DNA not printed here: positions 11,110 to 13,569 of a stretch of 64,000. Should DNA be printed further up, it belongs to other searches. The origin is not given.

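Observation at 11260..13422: GlnE/GlnD-type nucleotidyltransferase with tandem N-terminal ACT domains (non-canonical architecture)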

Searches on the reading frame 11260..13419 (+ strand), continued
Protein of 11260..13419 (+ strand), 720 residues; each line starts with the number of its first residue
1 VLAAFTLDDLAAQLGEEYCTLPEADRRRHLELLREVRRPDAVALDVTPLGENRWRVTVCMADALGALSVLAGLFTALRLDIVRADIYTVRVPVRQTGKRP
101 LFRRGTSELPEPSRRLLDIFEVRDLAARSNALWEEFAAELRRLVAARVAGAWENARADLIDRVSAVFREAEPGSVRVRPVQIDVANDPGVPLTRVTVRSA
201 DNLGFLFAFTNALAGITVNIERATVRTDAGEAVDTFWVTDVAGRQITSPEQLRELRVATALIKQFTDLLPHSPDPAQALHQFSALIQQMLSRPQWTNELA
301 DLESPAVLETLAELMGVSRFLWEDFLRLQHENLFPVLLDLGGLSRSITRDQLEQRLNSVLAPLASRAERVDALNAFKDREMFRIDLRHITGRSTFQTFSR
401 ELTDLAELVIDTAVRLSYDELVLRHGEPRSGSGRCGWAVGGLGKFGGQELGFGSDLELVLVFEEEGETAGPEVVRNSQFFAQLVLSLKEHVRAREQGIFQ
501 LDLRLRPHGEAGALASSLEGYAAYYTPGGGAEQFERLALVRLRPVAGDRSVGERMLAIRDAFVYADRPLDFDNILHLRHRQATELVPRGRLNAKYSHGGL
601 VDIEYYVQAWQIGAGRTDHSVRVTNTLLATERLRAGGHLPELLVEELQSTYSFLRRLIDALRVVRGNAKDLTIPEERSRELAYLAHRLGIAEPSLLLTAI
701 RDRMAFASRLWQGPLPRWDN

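Call 55: search_protein_families(library=pfam, proteins=[L056:9211-9654:+, L056:12283-12825:+, L059:5224-5811:+, L059:8221-8661:+, L064:9075-9992:-, L064:12086-12898:-, L068:8569-9678:-, L068:12038-12904:-, L072:9046-9819:-, L066:2863-3648:+], max_evalue=0.001)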
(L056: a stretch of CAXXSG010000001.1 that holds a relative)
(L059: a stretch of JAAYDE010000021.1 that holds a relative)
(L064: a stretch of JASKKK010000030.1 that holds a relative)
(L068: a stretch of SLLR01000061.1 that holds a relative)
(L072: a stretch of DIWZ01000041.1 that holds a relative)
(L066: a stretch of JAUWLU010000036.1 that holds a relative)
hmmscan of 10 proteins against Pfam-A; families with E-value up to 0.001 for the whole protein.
L056:9211-9654:+ (147 aa): 1 family
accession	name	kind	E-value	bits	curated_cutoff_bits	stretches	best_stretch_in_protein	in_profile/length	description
PF03479.20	PCC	-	5.7e-23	81.9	25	1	10-128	1-116/117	Plants and Prokaryotes Conserved (PCC) domain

L056:12283-12825:+ (180 aa): 1 family
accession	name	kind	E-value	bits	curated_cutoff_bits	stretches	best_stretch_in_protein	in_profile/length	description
PF13590.11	DUF4136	-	1e-31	110.9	32.8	1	23-178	1-152/152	Domain of unknown function (DUF4136)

L059:5224-5811:+ (195 aa): 0 families

L059:8221-8661:+ (146 aa): 2 families
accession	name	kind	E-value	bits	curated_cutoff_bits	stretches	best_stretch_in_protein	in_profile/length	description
PF00293.34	NUDIX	-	3.2e-18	66.5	21.1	1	9-130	3-128/134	NUDIX domain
PF14815.12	NUDIX_4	-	9.4e-05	22.6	35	1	13-120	2-97/113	NUDIX domain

L064:9075-9992:- (305 aa): 4 families
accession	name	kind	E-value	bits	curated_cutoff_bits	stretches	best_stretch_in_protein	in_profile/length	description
PF13561.12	adh_short_C2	-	3.7e-67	226.8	27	1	64-298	3-236/236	Enoyl-(Acyl carrier protein) reductase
PF00106.31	adh_short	-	1.5e-51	175.1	26.6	1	56-243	1-189/195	short chain dehydrogenase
PF23441.1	SDR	-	4e-10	40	27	1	58-279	10-239/258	SDR-like rossmann domain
PF08659.16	KR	-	1.6e-09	38.4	22.6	1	58-217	3-162/180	KR domain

L064:12086-12898:- (270 aa): 7 families
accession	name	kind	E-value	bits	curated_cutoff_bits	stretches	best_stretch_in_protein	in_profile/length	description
PF00005.33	ABC_tran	-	2e-28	100.1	25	1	22-177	1-137/137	ABC transporter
PF02463.25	SMC_N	-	5.2e-11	42.8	40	1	32-222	24-211/220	RecF/RecN/SMC N terminal domain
PF13304.12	AAA_21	-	8.2e-11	42.9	27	1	34-75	1-35/304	AAA domain, putative AbiEii toxin, Type IV TA system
PF09818.15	ABC_ATPase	-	2.4e-06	27.2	23.2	0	168-226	177-250/283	P-loop domain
PF13555.12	AAA_29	-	4.1e-05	23.7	27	1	26-53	18-43/61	P-loop containing region of AAA domain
PF13476.12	AAA_23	-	0.00018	22.7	27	1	23-55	11-42/201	AAA domain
PF13175.12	AAA_15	-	0.0004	20.6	32.1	1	22-54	14-45/374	AAA ATPase domain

L068:8569-9678:- (369 aa): 2 families
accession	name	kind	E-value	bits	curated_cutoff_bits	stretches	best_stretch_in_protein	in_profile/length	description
PF02800.25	Gp_dh_C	-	5.1e-61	205.3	24.4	1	185-347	1-158/158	Glyceraldehyde 3-phosphate dehydrogenase, C-terminal domain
PF00044.30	Gp_dh_N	-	7.5e-26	90.8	31.7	1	17-130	1-100/101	Glyceraldehyde 3-phosphate dehydrogenase, NAD binding domain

L068:12038-12904:- (288 aa): 2 families
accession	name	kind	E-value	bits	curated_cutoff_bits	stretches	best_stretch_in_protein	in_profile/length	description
PF02775.26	TPP_enzyme_C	-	7.8e-27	94.4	21.9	1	52-195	16-151/151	Thiamine pyrophosphate enzyme, C-terminal TPP binding domain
PF12367.13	PFO_beta_C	-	1.3e-24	86.4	24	1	199-262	1-65/66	Pyruvate ferredoxin oxidoreductase beta subunit C terminal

L072:9046-9819:- (257 aa): 4 families
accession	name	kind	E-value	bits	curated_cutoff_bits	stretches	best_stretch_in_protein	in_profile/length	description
PF13561.12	adh_short_C2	-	2.4e-64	217.6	27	1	16-250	3-236/236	Enoyl-(Acyl carrier protein) reductase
PF00106.31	adh_short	-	2e-51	174.7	26.6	1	8-194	1-188/195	short chain dehydrogenase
PF08659.16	KR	-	5.7e-10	39.8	22.6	1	10-171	3-164/180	KR domain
PF23441.1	SDR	-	2e-08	34.4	27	1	7-249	7-255/258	SDR-like rossmann domain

L066:2863-3648:+ (261 aa): 0 families

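Call 70: search_protein_families(library=padloc, proteins=[window:11260-13419:+], max_evalue=0.01)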
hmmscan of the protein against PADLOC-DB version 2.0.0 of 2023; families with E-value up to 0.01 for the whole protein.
window:11260-13419:+ (720 aa): 0 families
